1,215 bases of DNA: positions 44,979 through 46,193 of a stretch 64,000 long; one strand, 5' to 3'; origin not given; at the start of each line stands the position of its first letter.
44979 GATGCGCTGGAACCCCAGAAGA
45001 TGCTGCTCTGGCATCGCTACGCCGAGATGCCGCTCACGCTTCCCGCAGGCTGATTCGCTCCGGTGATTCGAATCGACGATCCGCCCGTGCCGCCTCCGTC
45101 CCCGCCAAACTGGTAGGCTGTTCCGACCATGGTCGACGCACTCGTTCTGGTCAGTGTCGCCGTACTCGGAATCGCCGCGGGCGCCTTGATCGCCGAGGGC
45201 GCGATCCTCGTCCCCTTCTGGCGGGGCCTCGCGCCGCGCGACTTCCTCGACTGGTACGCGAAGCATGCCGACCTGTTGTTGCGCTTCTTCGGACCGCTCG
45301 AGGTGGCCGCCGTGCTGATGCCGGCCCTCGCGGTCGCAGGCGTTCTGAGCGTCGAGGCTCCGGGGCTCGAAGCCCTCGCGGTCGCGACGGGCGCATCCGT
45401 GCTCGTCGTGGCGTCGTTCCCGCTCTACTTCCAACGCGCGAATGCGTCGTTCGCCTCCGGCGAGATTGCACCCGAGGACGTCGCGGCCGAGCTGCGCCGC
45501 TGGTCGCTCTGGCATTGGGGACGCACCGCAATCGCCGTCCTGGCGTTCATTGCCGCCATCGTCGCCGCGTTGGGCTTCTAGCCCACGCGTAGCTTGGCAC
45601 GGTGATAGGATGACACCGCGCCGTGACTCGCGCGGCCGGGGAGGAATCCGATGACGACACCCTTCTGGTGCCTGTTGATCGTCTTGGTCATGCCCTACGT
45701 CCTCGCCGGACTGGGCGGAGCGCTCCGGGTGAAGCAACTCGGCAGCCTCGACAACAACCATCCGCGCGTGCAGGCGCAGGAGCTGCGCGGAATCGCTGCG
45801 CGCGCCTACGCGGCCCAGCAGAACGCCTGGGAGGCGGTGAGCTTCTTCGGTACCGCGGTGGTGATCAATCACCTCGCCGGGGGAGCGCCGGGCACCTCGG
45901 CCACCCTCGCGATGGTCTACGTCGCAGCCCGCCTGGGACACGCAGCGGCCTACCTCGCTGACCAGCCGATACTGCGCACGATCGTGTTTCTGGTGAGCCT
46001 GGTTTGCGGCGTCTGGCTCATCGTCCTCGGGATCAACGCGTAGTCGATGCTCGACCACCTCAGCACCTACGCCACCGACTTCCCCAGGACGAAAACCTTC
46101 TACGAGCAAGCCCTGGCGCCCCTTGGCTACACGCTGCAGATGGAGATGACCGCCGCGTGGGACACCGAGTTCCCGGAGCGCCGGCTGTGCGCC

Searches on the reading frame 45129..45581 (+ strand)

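Call 69: search_protein_families(library=pfam, proteins=[window:45129-45581:+], max_evalue=0.001)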
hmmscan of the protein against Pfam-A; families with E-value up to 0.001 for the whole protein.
window:45129-45581:+ (150 aa): 1 family
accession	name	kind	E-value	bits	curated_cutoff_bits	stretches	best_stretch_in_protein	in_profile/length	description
PF08592.16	Anthrone_oxy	-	0.00063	20.4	27.3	1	61-141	15-105/106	Anthrone oxygenase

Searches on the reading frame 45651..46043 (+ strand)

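Call 69: search_protein_families(library=pfam, proteins=[window:45651-46043:+], max_evalue=0.001)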
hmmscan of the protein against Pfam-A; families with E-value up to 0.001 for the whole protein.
window:45651-46043:+ (130 aa): 1 family
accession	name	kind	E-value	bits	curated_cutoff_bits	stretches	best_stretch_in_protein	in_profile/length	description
PF01124.23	MAPEG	-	3.7e-24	85.7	23.4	1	4-127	2-127/129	MAPEG family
